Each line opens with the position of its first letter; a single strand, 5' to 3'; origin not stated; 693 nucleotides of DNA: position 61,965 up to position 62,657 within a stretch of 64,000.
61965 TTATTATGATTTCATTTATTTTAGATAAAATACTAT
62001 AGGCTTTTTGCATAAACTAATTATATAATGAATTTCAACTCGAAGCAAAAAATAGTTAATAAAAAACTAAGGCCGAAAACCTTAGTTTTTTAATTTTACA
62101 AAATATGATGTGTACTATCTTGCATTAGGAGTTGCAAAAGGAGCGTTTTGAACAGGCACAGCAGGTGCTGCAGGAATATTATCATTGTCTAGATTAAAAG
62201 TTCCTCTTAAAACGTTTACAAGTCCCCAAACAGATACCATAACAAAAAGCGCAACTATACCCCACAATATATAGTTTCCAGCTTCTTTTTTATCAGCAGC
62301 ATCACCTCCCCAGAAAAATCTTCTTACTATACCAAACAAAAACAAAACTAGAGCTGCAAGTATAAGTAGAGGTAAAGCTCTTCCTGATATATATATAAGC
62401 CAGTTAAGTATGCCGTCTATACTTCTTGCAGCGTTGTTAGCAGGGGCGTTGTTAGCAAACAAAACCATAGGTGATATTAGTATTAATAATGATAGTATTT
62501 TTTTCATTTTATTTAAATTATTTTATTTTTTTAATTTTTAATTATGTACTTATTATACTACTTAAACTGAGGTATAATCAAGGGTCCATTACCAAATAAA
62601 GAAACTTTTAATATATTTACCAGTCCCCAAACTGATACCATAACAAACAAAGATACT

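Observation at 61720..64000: Tandem array of five paralogous small secreted two-TM proteins (candidate VirB2/TrbC-like pilins) with a repeat-driven variable region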

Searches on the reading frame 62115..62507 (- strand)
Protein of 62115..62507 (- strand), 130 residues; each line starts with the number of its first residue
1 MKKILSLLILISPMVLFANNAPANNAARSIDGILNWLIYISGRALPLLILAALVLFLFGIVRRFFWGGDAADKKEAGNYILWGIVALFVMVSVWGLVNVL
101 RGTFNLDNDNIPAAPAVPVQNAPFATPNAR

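Call 3: search_protein_families(library=pfam, proteins=[window:62115-62507:-], max_evalue=1)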
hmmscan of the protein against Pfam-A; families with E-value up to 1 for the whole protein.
window:62115-62507:- (130 aa): 7 families
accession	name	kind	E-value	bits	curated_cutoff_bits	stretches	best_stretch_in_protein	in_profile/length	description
PF18895.5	T4SS_pilin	-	3.2e-07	30.8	26.6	1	32-100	11-71/71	Type IV secretion system pilin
PF00528.27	BPD_transp_1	-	0.0082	16.3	26.4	1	24-108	10-81/184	Binding-protein-dependent transport system inner membrane component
PF20153.4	DUF6535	-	0.035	14.4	23.9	1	27-62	138-173/177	Family of unknown function (DUF6535)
PF01988.24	VIT1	-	0.09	13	28.1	1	47-90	167-209/214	VIT family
PF21001.2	YqiJ_N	-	0.12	13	23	1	18-61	42-82/116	Inner membrane protein YqiJ, N-terminal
PF07291.16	MauE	-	0.13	13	27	1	25-102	32-94/128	Methylamine utilisation protein MauE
PF06724.16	DUF1206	-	0.21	12.1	26.2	0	46-62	47-63/70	Domain of Unknown Function (DUF1206)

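Call 23: find_homologous_proteins(query=window:62115-62507:-)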
Query window:62115-62507:- (130 aa): 277 proteins with E <= 0.001 among 361 candidates; the best 120 are listed.
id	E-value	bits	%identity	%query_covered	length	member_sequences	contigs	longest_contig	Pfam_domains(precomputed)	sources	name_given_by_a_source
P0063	8.3e-77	273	100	100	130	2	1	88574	PF18895.6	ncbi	-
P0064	6.3e-64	232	82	100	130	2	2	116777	PF18895.6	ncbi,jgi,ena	jgi:hypothetical protein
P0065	1.3e-62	227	81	100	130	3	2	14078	PF18895.6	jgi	jgi:Type IV secretion system pilin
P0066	1.1e-60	221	78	92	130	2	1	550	PF18895.6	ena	-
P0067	2.0e-58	214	77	100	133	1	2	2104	PF18895.6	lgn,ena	-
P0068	1.4e-57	211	78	100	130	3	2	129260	PF18895.6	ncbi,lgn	-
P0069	2.2e-55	204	75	98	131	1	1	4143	PF18895.6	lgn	-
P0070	4.2e-55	203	75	98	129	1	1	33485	PF18895.6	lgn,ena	-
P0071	5.7e-55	203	76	100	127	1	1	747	PF18895.6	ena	-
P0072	1.4e-54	201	76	88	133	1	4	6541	PF18895.6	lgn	-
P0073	2.2e-54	201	74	98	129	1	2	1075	PF18895.6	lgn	-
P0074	2.7e-54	200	74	98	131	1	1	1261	PF18895.6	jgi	-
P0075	7.8e-54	199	74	100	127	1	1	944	PF18895.6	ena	-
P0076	1.3e-53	198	72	98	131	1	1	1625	PF18895.6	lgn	-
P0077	1.8e-53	198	73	99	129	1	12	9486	PF18895.6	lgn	-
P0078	2.9e-53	197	77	92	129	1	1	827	PF18895.6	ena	-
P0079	5.2e-53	196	72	100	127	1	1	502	PF18895.6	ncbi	-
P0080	5.3e-53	196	72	99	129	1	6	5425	PF18895.6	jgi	jgi:hypothetical protein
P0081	7.1e-53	196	75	88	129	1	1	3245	PF18895.6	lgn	-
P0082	1.2e-52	195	73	98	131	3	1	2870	PF18895.6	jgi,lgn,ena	jgi:hypothetical protein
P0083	1.3e-52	195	71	98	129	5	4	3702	PF18895.6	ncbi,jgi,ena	jgi:hypothetical protein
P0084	1.8e-52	195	70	98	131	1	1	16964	PF18895.6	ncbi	-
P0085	3.3e-52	194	73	98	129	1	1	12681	PF18895.6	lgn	-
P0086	4.4e-52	193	76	99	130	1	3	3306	PF18895.6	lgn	-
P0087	8.3e-52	192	73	100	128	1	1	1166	PF18895.6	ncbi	-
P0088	1.4e-51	192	73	100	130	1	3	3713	PF18895.6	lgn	-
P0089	1.9e-51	191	69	98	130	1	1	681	PF18895.6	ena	-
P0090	2.5e-51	191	73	100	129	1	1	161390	PF18895.6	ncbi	-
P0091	3.6e-51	190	74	96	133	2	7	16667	PF18895.6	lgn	-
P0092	4.0e-51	190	70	99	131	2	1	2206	PF18895.6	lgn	-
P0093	4.2e-51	190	70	98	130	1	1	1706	PF18895.6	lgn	-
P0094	5.1e-51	190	71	99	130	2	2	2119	PF18895.6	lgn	-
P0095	5.4e-51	190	71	98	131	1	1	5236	PF18895.6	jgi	-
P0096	6.5e-51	190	71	98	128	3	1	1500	PF18895.6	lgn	-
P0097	8.0e-51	189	67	98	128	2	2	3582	PF18895.6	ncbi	-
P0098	1.6e-50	188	73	99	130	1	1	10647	PF18895.6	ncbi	-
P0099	2.1e-50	188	71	99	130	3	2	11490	PF18895.6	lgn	-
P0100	2.8e-50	187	71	99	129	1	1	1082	PF18895.6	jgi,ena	jgi:hypothetical protein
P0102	6.7e-50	186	80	80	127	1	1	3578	PF18895.6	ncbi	-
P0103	1.0e-49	186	71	99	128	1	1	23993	PF18895.6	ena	-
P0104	1.2e-49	185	69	99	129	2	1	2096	PF18895.6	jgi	-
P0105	1.3e-49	185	76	79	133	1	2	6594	PF18895.6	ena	-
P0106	8.0e-49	183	71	100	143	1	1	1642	PF18895.6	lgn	-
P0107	1.3e-48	182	69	98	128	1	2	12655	PF18895.6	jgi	jgi:hypothetical protein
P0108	2.2e-48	181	71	100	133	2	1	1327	PF18895.6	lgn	-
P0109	4.1e-48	180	72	80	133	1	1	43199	PF18895.6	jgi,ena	-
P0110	2.7e-47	178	66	100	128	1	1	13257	PF18895.6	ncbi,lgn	-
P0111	1.1e-46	176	71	92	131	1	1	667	PF18895.6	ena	-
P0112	2.0e-46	175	62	100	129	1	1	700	PF18895.6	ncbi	-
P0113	5.6e-46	174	72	94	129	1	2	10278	PF18895.6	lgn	-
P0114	1.3e-44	169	64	99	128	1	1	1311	PF18895.6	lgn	-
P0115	1.0e-43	166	60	99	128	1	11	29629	PF18895.6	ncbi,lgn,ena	-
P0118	3.0e-43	165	62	99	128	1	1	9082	PF18895.6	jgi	jgi:hypothetical protein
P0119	5.4e-43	164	59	99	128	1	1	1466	PF18895.6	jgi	jgi:cytochrome c biogenesis protein CcdA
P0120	1.2e-42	163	60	99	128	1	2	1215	PF18895.6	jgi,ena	jgi:hypothetical protein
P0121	2.8e-42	162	63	91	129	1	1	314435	PF18895.6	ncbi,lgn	ncbi:MAG: hypothetical protein V4686_00255 [Patescibacteria group bacterium]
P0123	7.4e-42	160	70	79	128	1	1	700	PF18895.6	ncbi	-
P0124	7.9e-42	160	60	99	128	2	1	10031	PF18895.6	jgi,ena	-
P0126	9.7e-42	160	63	92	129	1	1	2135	PF18895.6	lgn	-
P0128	1.2e-41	160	61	100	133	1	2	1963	PF18895.6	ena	-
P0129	1.3e-41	159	62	92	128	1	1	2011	PF18895.6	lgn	-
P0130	3.8e-41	158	60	92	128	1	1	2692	PF18895.6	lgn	-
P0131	9.4e-41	157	59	98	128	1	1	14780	PF18895.6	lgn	-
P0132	1.4e-40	156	65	88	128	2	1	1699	PF18895.6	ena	-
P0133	3.4e-40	155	67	80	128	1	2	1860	PF18895.6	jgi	jgi:membrane protease YdiL (CAAX protease family)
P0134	1.3e-39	153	61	92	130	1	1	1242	PF18895.6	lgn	-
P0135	1.6e-39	153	59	97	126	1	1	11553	PF18895.6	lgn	-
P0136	2.9e-39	152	60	92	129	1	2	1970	PF18895.6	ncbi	-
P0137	3.8e-39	151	57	98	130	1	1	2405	PF18895.6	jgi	jgi:cytochrome c biogenesis protein CcdA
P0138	2.5e-38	149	59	95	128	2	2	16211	PF18895.6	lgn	-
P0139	2.7e-38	149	60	91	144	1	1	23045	PF18895.6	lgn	-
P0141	1.5e-37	146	59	99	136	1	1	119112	PF18895.6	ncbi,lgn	ncbi:MAG: hypothetical protein V4576_01950 [Patescibacteria group bacterium]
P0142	1.6e-37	146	56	99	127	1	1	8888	PF18895.6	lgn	-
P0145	5.7e-36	141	57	99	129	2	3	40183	PF18895.6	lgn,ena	-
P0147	1.2e-35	140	55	98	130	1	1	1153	PF18895.6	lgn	-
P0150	6.9e-35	138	55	99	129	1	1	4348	PF18895.6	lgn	-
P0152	2.4e-32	129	55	87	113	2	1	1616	PF18895.6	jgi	jgi:phosphatidylserine synthase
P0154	8.9e-32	128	52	99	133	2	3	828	PF18895.6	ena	-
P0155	3.0e-31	126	53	85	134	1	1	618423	-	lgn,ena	-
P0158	1.5e-29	120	49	99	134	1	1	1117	PF18895.6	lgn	-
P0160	7.8e-24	102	57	69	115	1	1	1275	PF18895.6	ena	-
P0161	8.2e-23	99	60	55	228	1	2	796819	PF18895.6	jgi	jgi:uncharacterized membrane protein YidH (DUF202 family)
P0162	9.8e-21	92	45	93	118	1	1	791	PF18895.6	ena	-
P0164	4.9e-18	83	44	91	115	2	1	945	PF18895.6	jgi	jgi:TM2 domain-containing membrane protein YozV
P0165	3.2e-17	81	43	94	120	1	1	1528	PF18895.6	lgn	-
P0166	2.2e-15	75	46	68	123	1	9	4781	PF18895.6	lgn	-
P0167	2.2e-15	75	46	90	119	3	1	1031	PF18895.6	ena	-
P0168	2.8e-15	74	43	71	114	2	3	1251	PF18895.6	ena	-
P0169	3.1e-15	74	41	71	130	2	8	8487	PF18895.6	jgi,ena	-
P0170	5.3e-15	73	43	90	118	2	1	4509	PF18895.6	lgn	-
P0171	5.4e-15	73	43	82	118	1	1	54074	PF18895.6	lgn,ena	-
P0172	6.3e-15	73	45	71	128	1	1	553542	PF18895.6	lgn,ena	-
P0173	6.6e-15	73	39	91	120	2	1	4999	PF18895.6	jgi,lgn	jgi:uncharacterized membrane protein HdeD (DUF308 family)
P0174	6.7e-15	73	41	76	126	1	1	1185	PF18895.6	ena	-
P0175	6.8e-15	73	54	57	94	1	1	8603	PF18895.6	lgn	-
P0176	1.1e-14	72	43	89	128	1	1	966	PF18895.6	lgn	-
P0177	1.3e-14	72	37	84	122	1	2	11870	PF18895.6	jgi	jgi:uncharacterized membrane-anchored protein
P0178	1.6e-14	72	45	72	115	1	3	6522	PF18895.6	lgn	-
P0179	1.8e-14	72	47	65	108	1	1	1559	PF18895.6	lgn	-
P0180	2.3e-14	71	40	92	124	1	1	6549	PF18895.6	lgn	-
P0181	2.7e-14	71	43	78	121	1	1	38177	PF18895.6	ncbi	-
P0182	3.2e-14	71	44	87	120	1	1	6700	PF18895.6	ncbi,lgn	-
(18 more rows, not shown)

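Call 24: find_encoding_contigs(protein=P0063, flank=10000, max_places=4)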
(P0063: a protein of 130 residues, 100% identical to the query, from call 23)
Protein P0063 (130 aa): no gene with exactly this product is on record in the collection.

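Call 26: find_encoding_contigs(protein=P0064, flank=10000, max_places=4)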
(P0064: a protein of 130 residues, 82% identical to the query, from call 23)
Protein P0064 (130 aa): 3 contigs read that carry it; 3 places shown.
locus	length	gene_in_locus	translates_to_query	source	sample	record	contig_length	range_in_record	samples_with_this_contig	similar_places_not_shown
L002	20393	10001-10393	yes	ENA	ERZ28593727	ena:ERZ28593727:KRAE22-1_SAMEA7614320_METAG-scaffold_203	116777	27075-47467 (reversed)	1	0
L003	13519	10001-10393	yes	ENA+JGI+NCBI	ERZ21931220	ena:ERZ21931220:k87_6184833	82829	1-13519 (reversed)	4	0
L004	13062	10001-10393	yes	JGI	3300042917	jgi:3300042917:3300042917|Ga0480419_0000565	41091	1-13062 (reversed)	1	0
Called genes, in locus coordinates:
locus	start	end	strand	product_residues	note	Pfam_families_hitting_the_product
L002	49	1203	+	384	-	-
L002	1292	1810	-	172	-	PF00011:HSP20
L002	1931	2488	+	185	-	PF12686:DUF3800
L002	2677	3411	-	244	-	PF13367:PrsW-protease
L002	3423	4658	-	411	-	PF00814:TsaD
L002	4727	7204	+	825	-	PF00521:DNA_topoisoIV, PF03989:DNA_gyraseA_C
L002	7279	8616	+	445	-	PF01547:SBP_bac_1, PF13416:SBP_bac_8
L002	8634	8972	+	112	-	PF18895:T4SS_pilin (weak)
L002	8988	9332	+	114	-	PF18895:T4SS_pilin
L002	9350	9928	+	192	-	PF18895:T4SS_pilin (weak)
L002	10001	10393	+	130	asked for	PF18895:T4SS_pilin (weak)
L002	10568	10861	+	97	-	-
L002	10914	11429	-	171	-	-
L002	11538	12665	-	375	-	-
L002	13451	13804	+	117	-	-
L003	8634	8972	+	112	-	PF18895:T4SS_pilin (weak)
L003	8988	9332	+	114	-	PF18895:T4SS_pilin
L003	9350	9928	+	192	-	PF18895:T4SS_pilin (weak)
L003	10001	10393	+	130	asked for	PF18895:T4SS_pilin (weak)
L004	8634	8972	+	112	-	PF18895:T4SS_pilin (weak)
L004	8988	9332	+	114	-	PF18895:T4SS_pilin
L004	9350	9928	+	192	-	PF18895:T4SS_pilin (weak)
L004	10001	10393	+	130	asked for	PF18895:T4SS_pilin (weak)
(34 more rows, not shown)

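Call 32: search_solved_structures(query=A2, max_evalue=10)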
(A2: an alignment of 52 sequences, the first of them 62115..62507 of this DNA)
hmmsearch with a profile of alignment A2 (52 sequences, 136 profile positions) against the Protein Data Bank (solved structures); distinct sequences matched with E-value up to 10: 23.
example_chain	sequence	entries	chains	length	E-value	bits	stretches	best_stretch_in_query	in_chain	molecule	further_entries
9hmf_O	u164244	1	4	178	0.11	15.4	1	66-120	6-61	Flagellar protein FliL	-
1ehk_A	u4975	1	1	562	1.1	12.1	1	39-68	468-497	BA3-TYPE CYTOCHROME-C OXIDASE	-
1xme_A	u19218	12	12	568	1.2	12.1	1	39-68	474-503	Cytochrome c oxidase polypeptide I | Cytochrome c oxidase subunit 1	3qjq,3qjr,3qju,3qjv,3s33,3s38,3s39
2qpd_A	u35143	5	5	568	1.2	12.1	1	39-68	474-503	Cytochrome c oxidase subunit 1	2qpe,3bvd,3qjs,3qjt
4fa7_A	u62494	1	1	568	1.2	12.1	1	39-68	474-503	Cytochrome c oxidase subunit 1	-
4faa_A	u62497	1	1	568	1.2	12.1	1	39-68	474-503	Cytochrome c oxidase subunit 1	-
4gp4_A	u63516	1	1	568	1.2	12.1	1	39-68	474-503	Cytochrome c oxidase subunit 1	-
4gp5_A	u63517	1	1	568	1.2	12.1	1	39-68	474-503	Cytochrome c oxidase subunit 1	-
4gp8_A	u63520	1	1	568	1.2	12.1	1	39-68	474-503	Cytochrome c oxidase subunit 1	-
4n4y_A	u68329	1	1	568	1.2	12.1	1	39-68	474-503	Cytochrome c oxidase subunit 1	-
3s8f_A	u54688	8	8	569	1.2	12.1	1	39-68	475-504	Cytochrome c oxidase subunit 1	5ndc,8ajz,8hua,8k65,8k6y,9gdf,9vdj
3s8g_A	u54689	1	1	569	1.2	12.1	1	39-68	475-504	Cytochrome c oxidase subunit 1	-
4g70_A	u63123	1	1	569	1.2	12.1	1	39-68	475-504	Cytochrome c oxidase subunit 1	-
4g71_A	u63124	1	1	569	1.2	12.1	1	39-68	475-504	Cytochrome c oxidase subunit 1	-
4g72_A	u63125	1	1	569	1.2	12.1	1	39-68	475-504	Cytochrome c oxidase subunit 1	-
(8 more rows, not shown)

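Call 48: find_encoding_contigs(protein=P0161, flank=10000, max_places=2)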
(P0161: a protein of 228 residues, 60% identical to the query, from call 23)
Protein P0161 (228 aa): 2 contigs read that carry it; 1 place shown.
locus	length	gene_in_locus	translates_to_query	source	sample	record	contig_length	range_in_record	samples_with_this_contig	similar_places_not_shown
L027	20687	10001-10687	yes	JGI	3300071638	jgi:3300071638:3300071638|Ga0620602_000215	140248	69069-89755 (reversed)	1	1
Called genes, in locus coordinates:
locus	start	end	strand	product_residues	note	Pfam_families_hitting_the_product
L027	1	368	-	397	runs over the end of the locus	PF03129:HGTP_anticodon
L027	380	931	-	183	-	PF10502:Peptidase_S26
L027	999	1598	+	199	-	PF01195:Pept_tRNA_hydro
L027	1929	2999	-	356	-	PF00575:S1 (weak), PF23459:S1_RRP5 (faint), PF00575:S1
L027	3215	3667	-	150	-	-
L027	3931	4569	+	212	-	PF13483:Lactamase_B_3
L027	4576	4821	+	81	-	-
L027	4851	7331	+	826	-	PF00521:DNA_topoisoIV, PF03989:DNA_gyraseA_C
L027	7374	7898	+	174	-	PF01135:PCMT (weak), PF01209:Ubie_methyltran, PF01728:FtsJ (weak), PF05175:MTS (faint), PF13847:Methyltransf_31, PF08241:Methyltransf_11, PF08242:Methyltransf_12 (weak), PF13649:Methyltransf_25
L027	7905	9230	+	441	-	PF01547:SBP_bac_1, PF13416:SBP_bac_8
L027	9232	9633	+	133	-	PF18895:T4SS_pilin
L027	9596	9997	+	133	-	PF04956:TrbC, PF18895:T4SS_pilin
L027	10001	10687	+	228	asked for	PF18895:T4SS_pilin (weak)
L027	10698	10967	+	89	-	PF18895:T4SS_pilin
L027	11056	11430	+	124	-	PF18895:T4SS_pilin (weak)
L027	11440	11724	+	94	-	PF18895:T4SS_pilin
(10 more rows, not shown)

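Call 49: find_encoding_contigs(protein=P0155, flank=10000, max_places=2)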
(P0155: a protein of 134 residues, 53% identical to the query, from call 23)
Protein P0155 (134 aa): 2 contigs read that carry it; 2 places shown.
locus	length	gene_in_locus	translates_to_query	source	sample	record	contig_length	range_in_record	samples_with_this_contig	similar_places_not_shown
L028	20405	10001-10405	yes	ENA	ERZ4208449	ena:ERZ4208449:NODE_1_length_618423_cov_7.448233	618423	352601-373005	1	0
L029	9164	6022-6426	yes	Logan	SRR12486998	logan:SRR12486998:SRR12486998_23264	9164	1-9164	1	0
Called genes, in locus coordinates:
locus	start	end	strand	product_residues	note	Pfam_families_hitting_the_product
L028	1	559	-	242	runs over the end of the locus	PF04326:SLFN_AlbA_2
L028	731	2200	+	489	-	PF03193:RsgA_GTPase (faint), PF00005:ABC_tran, PF02367:TsaE (faint), PF02463:SMC_N (faint), PF13555:AAA_29 (faint), PF20720:nSTAND3 (faint), PF00005:ABC_tran, PF13304:AAA_21 (weak), +3 more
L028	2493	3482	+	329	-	-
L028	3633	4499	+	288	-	PF01471:PG_binding_1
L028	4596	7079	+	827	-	PF00521:DNA_topoisoIV, PF03989:DNA_gyraseA_C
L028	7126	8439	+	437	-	PF01547:SBP_bac_1, PF13416:SBP_bac_8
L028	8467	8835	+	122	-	-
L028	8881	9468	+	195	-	PF18895:T4SS_pilin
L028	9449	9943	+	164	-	PF18895:T4SS_pilin (weak)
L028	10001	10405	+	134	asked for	-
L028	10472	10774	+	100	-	PF18895:T4SS_pilin (weak)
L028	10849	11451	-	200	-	-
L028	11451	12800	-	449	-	-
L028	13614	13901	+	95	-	-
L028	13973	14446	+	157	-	PF07963:N_methyl (weak)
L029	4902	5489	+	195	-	PF18895:T4SS_pilin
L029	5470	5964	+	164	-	PF18895:T4SS_pilin (weak)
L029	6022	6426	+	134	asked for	-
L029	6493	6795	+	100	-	PF18895:T4SS_pilin (weak)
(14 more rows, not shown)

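Call 53: search_protein_families(library=ncbifam, proteins=[window:62115-62507:-], max_evalue=0.01)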
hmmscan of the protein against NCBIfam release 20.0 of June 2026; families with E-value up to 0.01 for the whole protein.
window:62115-62507:- (130 aa): 1 family
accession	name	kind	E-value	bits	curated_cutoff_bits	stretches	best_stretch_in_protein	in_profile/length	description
NF045849.1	ICE_MMCAP2_0565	equivalog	0.00022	20.9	40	1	31-103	7-79/80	Mbov_0395 family pilin-like conjugal transfer protein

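Call 75: search_protein_families(library=phrogs, proteins=[window:62115-62507:-], max_evalue=0.01)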
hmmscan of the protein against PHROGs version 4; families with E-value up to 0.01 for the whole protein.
window:62115-62507:- (130 aa): 0 families

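Call 80: predict_structure(alignment_id=A2)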
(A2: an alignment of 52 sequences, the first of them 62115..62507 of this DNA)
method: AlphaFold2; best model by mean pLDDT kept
length: 130 residues; sequences in the alignment: 52
mean_pLDDT: 78.8   pTM: 0.50
mean pLDDT of the five models: 78.8, 76.1, 75.7, 74.6, 74.4
residues with pLDDT >= 90: 37; 70-90: 60; 50-70: 30; < 50: 3
segments of 3 or more residues with pLDDT < 50: none
pLDDT, mean of each block of 10 residues (from residue 1): 79 66 58 80 88 93 85 89 94 89 77 71 56
secondary structure, 60 per line:
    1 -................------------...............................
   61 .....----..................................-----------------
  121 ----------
elements in order: H2-17 H30-65 H70-103

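Call 84: fold_search(model_id=the predicted structure, library=pdb)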
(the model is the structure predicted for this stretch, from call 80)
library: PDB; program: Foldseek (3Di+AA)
matches with E <= 10: 262; with E <= 0.001: 0
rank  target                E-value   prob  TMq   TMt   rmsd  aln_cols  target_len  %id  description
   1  8dfu_0                5.8e-01  0.90  0.38  0.56   5.4        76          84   18  Cryo-EM structure of conjugation pili from Aeropyrum pernix (released 2023-03-22)
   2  9asc_A                7.3e-01  0.51  0.35  0.17   5.9       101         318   23  Cryo-EM Structure of the Glycosyltransferase ArnC from Salmonella enterica in the UDP-bound State Determined on Talos  (released 2025-02-05)
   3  9vub_C                8.2e-01  0.77  0.44  0.17   8.0       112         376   15  channel C complex with 3 (released 2026-03-11)
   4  5u0p_V                8.2e-01  0.47  0.34  0.36   5.7        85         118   15  Cryo-EM structure of the transcriptional Mediator (released 2017-03-08)
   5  7mu5_C                9.8e-01  0.15  0.19  0.23  11.5        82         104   20  Human DCTPP1 bound to Triptolide (released 2022-08-24)
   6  2zd9_B                1.0e+00  0.11  0.23  0.15  13.2       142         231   20  Structure of a Bacterial Cyclic-Nucleotide Regulated Ion Channel (released 2008-12-02)
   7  9vub_A                1.1e+00  0.63  0.44  0.17  10.6       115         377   13  channel C complex with 3 (released 2026-03-11)
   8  4h63_V                1.3e+00  0.44  0.36  0.39   8.9        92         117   15  Structure of the Schizosaccharomyces pombe Mediator head module (released 2012-10-31)
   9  6x89_4L               1.5e+00  0.93  0.39  0.58   6.9        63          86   16  Vigna radiata mitochondrial complex I* (released 2020-09-02)
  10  7ar7_K                1.5e+00  0.89  0.38  0.56  12.4        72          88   14  Cryo-EM structure of Arabidopsis thaliana complex-I (open conformation) (released 2022-03-02)
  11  6czq_B                1.7e+00  0.80  0.41  0.54   4.0        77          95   14  A V-to-F substitution in SK2 channels causes Ca2+ hypersensitivity and improves locomotion in a C. elegans ALS model (released 2018-08-01)
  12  8vc9_A                1.8e+00  0.30  0.33  0.13  19.2       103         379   13  Hybrid response regulator LvrB from Leptospira / phosphorylated REC form (released 2024-12-18)
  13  9b77_A                1.8e+00  0.28  0.34  0.17   5.9       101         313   23  Cryo-EM Structure of the Glycosyltransferase ArnC from Salmonella enterica in the Apo State Determined on Krios micros (released 2025-02-05)
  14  2zd9_C                1.8e+00  0.08  0.23  0.15  12.8       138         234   17  Structure of a Bacterial Cyclic-Nucleotide Regulated Ion Channel (released 2008-12-02)
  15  7p3r_A                1.9e+00  0.44  0.41  0.18  15.8       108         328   19  Helical structure of the toxin MakA from Vibrio cholera (released 2022-02-23)
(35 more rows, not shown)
